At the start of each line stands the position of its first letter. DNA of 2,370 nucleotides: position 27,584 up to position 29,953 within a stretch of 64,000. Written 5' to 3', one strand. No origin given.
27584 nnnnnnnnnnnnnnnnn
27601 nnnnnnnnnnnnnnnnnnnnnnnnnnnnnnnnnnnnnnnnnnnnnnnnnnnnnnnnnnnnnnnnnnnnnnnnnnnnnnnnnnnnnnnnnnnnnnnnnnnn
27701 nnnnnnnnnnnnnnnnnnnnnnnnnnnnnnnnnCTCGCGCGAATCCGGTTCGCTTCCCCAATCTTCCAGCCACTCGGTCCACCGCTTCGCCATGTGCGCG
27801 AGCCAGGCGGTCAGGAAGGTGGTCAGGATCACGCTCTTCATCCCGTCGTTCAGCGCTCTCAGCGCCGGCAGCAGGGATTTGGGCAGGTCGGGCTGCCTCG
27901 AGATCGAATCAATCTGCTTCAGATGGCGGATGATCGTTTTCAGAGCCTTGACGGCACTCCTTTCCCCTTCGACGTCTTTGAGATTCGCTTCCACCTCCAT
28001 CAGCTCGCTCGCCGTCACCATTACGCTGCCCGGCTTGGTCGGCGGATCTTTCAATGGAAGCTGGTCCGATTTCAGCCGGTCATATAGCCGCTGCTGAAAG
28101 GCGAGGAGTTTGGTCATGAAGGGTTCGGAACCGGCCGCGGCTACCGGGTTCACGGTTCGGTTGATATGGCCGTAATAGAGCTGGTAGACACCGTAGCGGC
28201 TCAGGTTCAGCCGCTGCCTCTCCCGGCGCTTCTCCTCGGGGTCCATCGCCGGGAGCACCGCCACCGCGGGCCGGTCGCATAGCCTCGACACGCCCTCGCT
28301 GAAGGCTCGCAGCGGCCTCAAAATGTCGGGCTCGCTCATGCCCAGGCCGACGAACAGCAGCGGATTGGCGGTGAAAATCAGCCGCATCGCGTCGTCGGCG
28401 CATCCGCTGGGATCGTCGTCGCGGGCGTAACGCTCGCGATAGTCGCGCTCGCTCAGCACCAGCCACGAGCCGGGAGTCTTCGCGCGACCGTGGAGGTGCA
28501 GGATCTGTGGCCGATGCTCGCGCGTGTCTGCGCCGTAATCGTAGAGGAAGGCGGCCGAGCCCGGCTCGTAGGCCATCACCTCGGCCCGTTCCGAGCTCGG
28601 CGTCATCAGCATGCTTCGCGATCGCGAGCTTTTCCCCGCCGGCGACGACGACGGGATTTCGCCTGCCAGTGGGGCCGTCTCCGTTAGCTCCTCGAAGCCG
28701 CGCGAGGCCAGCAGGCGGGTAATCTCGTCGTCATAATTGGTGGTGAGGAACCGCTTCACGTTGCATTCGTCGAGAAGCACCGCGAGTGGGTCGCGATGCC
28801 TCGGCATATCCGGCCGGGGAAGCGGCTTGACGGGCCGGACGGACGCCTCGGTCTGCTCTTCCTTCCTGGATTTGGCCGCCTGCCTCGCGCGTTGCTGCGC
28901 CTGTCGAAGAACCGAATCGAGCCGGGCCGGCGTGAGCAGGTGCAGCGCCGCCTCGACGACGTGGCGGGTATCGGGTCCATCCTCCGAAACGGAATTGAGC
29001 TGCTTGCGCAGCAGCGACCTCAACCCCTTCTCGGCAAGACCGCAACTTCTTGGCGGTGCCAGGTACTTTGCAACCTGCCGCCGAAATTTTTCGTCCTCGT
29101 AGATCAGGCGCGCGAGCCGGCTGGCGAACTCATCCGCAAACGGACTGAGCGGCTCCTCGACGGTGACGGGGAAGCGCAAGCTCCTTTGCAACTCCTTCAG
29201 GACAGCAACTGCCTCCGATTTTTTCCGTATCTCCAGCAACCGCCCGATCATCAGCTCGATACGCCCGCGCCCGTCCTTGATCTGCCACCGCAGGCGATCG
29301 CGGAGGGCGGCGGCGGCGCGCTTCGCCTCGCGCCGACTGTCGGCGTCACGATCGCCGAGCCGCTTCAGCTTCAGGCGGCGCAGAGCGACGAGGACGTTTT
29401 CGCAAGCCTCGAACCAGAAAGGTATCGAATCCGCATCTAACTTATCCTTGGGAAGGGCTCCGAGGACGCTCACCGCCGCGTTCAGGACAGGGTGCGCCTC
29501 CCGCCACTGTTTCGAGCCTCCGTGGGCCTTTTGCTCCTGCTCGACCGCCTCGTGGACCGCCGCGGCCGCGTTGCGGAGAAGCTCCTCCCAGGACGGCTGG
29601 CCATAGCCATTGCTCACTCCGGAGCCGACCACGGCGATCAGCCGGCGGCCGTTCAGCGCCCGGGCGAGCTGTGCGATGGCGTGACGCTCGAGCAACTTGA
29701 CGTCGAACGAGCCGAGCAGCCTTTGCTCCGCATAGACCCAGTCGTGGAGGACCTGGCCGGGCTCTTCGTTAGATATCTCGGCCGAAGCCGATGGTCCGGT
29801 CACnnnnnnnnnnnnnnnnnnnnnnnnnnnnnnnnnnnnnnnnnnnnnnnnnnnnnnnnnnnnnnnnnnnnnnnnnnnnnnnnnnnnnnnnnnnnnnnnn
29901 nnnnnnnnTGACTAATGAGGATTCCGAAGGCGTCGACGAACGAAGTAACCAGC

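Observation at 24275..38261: CHAT protease + two-partner-secretion pair + giant SIR2/NTPase-like/TPR protein in one tightly coupled operon (candidate undescribed conflict/defence system)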

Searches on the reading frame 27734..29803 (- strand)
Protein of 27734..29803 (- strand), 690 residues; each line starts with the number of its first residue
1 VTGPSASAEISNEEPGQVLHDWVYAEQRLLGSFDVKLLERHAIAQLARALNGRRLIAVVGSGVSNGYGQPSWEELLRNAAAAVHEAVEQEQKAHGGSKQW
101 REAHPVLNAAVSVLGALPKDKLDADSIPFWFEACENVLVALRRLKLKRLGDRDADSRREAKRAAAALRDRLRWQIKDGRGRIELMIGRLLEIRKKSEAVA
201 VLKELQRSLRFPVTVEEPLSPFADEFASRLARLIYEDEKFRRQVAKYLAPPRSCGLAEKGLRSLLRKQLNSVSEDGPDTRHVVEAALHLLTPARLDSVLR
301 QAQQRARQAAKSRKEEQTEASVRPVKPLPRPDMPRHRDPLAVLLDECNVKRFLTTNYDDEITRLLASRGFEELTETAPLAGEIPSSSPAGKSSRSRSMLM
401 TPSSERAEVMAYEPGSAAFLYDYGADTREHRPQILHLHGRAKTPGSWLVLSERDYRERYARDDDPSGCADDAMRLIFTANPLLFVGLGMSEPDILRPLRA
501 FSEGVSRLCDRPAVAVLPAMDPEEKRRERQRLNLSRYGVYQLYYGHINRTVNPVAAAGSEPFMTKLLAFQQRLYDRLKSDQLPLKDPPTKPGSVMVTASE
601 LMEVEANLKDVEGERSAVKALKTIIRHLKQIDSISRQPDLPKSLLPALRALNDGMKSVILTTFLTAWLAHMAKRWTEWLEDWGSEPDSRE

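Call 87: predict_structure(alignment_id=A7)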
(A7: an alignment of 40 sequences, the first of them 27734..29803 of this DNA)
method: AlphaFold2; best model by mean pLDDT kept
length: 690 residues; sequences in the alignment: 40
mean_pLDDT: 85.4   pTM: 0.88
mean pLDDT of the five models: 85.4, 83.9, 82.7, 82.5, 81.1
residues with pLDDT >= 90: 387; 70-90: 219; 50-70: 47; < 50: 37
segments of 3 or more residues with pLDDT < 50: 1-13, 376-391, 555-557
pLDDT, mean of each block of 10 residues (from residue 1): 36 55 77 86 92 92 87 93 93 86 93 90 87 96 94 92 91 90 95 93 94 84 92 92 95 93 95 76 96 97 96 68 59 80 94 86 91 60 42 77 93 86 83 92 82 81 63 88 91 78 61 90 89 86 93 60 94 92 87 84 93 93 95 95 95 94 95 93 78
secondary structure, 60 per line:
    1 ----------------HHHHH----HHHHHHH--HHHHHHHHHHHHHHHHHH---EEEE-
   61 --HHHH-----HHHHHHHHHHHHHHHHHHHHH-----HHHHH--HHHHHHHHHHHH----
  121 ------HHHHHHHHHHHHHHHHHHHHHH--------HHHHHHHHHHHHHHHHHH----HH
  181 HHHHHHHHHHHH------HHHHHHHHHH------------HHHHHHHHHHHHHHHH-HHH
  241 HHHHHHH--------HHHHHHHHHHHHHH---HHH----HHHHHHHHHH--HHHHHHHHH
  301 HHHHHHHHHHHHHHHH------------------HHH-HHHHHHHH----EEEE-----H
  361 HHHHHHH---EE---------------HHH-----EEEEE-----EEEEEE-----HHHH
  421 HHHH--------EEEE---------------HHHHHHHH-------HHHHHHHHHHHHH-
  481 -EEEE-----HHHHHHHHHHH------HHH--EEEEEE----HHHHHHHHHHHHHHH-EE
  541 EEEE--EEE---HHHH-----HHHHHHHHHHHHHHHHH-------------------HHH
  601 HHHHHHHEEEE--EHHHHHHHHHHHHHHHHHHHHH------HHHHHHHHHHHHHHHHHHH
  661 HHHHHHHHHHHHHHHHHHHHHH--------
elements in order (helices of 4 or more, strands of 3 or more residues): H17-21 H26-32 H35-52 E56-59 H63-66 H72-92 H98-102 H105-116 H127-148 H157-174 H179-192 H199-208 H221-236 H238-247 H256-269 H280-289 H292-316 H339-346 E351-354 H360-367 E396-400 E406-411 H417-424 E433-436 H452-459 H467-479 E482-485 H491-501 E513-518 H523-537 E539-544 E547-549 H553-556 H562-578 H598-607 E608-611 H615-635 H642-682

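Call 90: fold_search(model_id=the predicted structure, library=pdb)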
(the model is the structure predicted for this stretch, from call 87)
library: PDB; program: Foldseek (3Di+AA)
matches with E <= 10: 197; with E <= 0.001: 0
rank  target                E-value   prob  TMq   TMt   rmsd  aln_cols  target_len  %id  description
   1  7uxt_B                4.7e-03  1.00  0.18  0.26  19.4       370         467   15  Crystal structure of ligand-free SeThsA (released 2022-09-07)
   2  8bto_A                6.1e-03  0.97  0.18  0.25  22.2       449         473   12  Helical structure of BcThsA in complex with 1''-3'gcADPR (released 2024-02-21)
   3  8zsf_A                9.3e-03  1.00  0.19  0.43   6.9       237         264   18  CryoEM Helical Structure of KomC (released 2025-12-10)
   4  9v12_i                1.8e-02  0.97  0.18  0.40  17.0       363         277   15  Helical structure of KomBCMUT in complex with dITP and NAD (released 2025-12-24)
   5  9v0g_E                3.4e-02  0.96  0.18  0.41  17.0       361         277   15  Helical structure of KomBC Complex (released 2025-12-17)
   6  8zsi_E                3.7e-02  1.00  0.20  0.45   9.6       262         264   15  CryoEM Helical Structure of HAM-SIR2 with dITP and NAD fragment (released 2025-12-10)
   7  8ykf_B                5.4e-02  0.93  0.18  0.13  18.9       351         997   15  The DSR2-DSAD1 complex with DSAD1 on the opposite sides (released 2024-08-14)
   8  8k9a_B                5.4e-02  0.84  0.19  0.14  24.7       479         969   13  Cryo-EM structure of DSR2-DSAD1 state 2 (released 2024-05-01)
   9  8wya_E                6.1e-02  0.87  0.19  0.15  22.6       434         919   13  Cryo-EM structure of DSR2-tube complex (released 2024-04-10)
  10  8wkt_D                7.3e-02  0.97  0.19  0.41  13.6       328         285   15  Cryo-EM structure of DSR2-DSAD1 complex (released 2024-05-22)
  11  8wy9_D                7.3e-02  0.95  0.18  0.40  12.4       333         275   15  Cryo-EM structure of DSR2 apo (partial) complex (released 2024-04-10)
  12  8w56_B                7.3e-02  0.84  0.20  0.14  24.7       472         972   14  Cryo-EM structure of DSR2-DSAD1 state 1 (released 2024-05-01)
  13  8wks_A                7.9e-02  0.77  0.19  0.14  26.6       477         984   14  Cryo-EM structure of DSR2-TUBE complex (released 2024-05-22)
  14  8y13_B                8.3e-02  0.72  0.19  0.14  25.7       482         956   13  Cryo-EM structure of anti-phage defense associated DSR2 tetramer (H171A) (released 2024-09-11)
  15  9xvc_E                8.6e-02  0.94  0.19  0.45  15.8       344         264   13  Cryo-EM Helical Structure of the dITP-KomBC(H146N) Complex with NAD Fragments (released 2026-01-21)
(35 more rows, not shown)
